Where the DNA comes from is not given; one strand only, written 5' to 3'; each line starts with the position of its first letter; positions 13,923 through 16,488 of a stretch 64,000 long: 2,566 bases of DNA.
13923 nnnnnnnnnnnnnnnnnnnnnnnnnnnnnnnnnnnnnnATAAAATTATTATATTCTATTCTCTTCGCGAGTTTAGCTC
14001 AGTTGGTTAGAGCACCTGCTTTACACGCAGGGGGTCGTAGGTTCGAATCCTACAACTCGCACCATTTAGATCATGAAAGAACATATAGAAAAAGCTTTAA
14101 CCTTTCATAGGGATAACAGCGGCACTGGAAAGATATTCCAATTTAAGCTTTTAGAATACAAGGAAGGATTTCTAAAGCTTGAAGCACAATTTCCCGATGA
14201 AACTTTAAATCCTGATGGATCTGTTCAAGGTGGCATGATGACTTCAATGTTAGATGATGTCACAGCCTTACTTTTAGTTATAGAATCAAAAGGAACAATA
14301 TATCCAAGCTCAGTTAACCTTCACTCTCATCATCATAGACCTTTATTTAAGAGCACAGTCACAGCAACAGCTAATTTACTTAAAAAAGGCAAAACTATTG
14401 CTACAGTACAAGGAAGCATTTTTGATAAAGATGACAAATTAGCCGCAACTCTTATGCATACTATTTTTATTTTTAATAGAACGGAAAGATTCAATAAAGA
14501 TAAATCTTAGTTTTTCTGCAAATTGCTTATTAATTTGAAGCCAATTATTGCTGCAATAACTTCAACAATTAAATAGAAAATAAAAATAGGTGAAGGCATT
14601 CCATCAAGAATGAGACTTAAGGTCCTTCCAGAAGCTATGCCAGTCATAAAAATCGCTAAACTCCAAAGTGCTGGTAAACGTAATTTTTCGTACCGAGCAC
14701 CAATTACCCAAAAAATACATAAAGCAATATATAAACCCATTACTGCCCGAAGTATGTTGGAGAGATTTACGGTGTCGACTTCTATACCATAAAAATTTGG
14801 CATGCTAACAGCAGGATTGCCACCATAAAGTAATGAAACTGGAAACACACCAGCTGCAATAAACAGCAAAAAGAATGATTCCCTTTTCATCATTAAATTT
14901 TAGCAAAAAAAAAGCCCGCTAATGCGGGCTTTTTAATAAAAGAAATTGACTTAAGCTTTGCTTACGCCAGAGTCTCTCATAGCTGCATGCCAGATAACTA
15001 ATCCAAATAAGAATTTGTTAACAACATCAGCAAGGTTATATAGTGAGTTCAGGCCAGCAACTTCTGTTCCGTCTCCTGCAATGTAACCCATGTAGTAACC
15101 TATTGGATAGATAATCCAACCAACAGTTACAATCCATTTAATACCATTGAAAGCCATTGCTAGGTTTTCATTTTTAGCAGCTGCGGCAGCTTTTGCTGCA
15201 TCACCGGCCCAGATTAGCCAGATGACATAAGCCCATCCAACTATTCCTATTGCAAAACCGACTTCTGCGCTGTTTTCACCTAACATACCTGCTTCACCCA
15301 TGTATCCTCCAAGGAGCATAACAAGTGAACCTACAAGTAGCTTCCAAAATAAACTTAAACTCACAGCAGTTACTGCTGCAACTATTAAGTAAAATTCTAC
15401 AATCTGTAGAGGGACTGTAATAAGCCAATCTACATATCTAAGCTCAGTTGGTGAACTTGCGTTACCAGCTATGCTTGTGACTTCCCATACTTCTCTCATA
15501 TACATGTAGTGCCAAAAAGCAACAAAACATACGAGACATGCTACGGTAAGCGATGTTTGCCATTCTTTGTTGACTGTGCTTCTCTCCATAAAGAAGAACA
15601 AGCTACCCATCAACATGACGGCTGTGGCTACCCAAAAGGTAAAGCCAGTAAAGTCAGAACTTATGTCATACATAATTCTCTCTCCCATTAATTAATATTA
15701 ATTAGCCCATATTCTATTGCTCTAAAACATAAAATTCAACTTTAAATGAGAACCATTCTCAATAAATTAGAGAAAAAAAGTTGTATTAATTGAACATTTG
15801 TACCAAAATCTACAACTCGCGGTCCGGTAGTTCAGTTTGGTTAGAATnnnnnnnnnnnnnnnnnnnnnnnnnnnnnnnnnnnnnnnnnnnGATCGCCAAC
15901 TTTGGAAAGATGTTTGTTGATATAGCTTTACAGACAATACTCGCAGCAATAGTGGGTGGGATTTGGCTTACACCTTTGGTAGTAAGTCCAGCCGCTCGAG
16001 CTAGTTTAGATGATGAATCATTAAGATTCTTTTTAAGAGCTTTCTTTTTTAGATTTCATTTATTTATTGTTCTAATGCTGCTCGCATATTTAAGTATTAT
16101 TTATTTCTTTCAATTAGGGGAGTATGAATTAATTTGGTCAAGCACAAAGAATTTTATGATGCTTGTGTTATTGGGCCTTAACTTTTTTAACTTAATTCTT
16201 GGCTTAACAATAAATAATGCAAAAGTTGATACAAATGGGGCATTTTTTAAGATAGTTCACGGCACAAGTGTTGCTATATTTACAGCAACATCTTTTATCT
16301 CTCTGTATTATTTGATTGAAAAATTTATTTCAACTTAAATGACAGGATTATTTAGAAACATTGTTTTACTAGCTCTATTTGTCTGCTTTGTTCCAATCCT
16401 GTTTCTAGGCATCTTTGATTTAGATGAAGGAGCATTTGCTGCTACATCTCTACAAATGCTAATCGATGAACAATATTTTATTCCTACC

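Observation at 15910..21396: Compact operon with two ArnT-like GT-C transferases, two PAP2 phosphatases and one ArnC/GtrB-like GT2: candidate system for phosphate-free, glycosylated lipid A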

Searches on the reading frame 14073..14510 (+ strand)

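Call 71: search_protein_families(library=pfam, proteins=[window:14073-14510:+], max_evalue=0.001)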
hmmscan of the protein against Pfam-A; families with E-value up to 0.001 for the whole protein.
window:14073-14510:+ (145 aa): 1 family
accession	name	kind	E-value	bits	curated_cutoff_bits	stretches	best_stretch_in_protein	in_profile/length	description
PF03061.28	4HBT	-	2.5e-08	34.6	20.6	1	49-124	2-78/79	Thioesterase superfamily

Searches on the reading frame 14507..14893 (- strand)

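Call 71: search_protein_families(library=pfam, proteins=[window:14507-14893:-], max_evalue=0.001)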
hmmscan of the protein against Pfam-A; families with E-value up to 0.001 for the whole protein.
window:14507-14893:- (128 aa): 1 family
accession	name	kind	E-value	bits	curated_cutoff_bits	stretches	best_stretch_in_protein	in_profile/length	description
PF14248.12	DUF4345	-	1e-19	71.1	26.5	1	7-119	4-116/119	Domain of unknown function (DUF4345)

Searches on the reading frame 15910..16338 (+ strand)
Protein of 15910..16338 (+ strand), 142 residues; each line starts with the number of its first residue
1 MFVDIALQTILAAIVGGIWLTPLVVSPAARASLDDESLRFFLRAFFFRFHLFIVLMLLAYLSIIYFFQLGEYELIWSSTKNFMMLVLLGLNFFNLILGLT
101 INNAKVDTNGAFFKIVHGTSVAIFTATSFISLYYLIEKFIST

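Call 4: search_protein_families(library=pfam, proteins=[window:15910-16338:+], max_evalue=0.01)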
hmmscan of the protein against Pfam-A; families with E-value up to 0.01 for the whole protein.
window:15910-16338:+ (142 aa): 0 families

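Call 5: search_protein_families(library=ncbifam, proteins=[window:15910-16338:+], max_evalue=0.01)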
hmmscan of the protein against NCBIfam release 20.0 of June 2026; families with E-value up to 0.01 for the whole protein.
window:15910-16338:+ (142 aa): 0 families

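Call 26: list_cluster_members(proteins=[window:15910-16338:+, window:16339-17868:+, window:17858-18565:+, window:18565-19092:+, window:19077-20045:+, window:20032-21396:+, window:21393-22391:+, window:14951-15688:-, window:22388-24115:-, window:10316-12166:-])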
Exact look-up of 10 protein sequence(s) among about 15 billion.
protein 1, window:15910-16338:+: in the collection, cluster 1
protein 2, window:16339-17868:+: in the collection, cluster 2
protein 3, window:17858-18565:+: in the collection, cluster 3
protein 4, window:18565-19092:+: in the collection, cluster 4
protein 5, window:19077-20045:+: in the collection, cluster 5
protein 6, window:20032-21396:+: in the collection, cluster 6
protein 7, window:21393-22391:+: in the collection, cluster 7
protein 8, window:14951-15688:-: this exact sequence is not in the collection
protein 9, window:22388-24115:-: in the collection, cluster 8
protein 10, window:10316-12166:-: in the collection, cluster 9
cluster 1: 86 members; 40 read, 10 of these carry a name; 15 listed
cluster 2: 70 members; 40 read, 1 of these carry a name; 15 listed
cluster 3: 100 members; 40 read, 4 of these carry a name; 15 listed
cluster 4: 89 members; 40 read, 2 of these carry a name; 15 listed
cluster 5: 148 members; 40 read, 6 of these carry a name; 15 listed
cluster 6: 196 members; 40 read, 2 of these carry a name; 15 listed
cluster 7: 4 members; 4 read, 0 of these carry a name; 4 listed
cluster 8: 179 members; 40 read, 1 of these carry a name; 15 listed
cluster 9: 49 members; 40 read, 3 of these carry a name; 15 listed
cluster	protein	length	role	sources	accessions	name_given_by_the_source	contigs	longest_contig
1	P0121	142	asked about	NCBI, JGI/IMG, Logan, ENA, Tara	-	strand:+ start:944 stop:1372 length:429 start_codon:yes stop_codon:yes gene_type:complete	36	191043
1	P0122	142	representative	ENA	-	-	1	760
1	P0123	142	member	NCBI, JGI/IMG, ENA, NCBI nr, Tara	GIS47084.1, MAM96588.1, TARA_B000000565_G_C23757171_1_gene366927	MAG: hypothetical protein Ct9H90mP19_3210 [Gammaproteobacteria bacterium] | hypothetical protein | hypothetical protein [Gammaproteobacteria bacterium]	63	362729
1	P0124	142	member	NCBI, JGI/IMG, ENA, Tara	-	hypothetical protein | strand:- start:505 stop:933 length:429 start_codon:yes stop_codon:yes gene_type:complete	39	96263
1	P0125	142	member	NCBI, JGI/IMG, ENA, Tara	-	strand:- start:3473 stop:3901 length:429 start_codon:yes stop_codon:yes gene_type:complete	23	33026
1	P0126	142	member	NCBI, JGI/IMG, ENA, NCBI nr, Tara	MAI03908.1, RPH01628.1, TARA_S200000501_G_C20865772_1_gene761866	MAG: hypothetical protein CBD12_002040 [Amoebophilaceae bacterium TMED152] | hypothetical protein [Gammaproteobacteria bacterium] | strand:+ start:59 stop:487 length:429 start_codon:yes stop_codon:yes gene_type:complete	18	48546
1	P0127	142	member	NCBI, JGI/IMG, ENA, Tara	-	strand:- start:2717 stop:3145 length:429 start_codon:yes stop_codon:yes gene_type:complete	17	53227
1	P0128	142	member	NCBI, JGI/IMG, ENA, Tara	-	strand:- start:3668 stop:4096 length:429 start_codon:yes stop_codon:yes gene_type:complete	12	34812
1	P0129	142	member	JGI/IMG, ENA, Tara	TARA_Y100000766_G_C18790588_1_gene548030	strand:+ start:59 stop:487 length:429 start_codon:yes stop_codon:yes gene_type:complete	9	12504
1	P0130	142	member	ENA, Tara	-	strand:- start:453 stop:881 length:429 start_codon:yes stop_codon:yes gene_type:complete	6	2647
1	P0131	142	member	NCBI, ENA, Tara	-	strand:+ start:229 stop:657 length:429 start_codon:yes stop_codon:yes gene_type:complete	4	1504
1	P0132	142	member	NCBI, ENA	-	-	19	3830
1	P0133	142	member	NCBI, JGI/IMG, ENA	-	-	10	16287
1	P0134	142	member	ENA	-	-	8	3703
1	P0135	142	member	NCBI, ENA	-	-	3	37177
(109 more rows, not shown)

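Call 65: search_protein_families(library=pfam, proteins=[window:15910-16338:+], max_evalue=1)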
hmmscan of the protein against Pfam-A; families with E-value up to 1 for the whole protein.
window:15910-16338:+ (142 aa): 0 families

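Call 75: search_protein_representatives(protein=window:15910-16338:+)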
Query: 142 residues. Proteins with E-value up to 0.001 (for the whole library): 9; up to 1e-10: 7; up to 1e-30: 3. The best 9 are listed.
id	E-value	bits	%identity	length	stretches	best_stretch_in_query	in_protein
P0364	2.9e-60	218.4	74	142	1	1-141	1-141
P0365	6.3e-37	142.9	78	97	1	1-87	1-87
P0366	7.3e-34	133.0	79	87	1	56-142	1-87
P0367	1.4e-30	122.4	70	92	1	51-141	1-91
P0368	5.9e-28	113.9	46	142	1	1-140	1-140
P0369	7.7e-23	97.4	60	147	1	1-83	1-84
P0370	7.9e-12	61.7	59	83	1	1-56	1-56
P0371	2.2e-10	57.1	64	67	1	95-141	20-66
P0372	1.2e-09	54.7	48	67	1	1-66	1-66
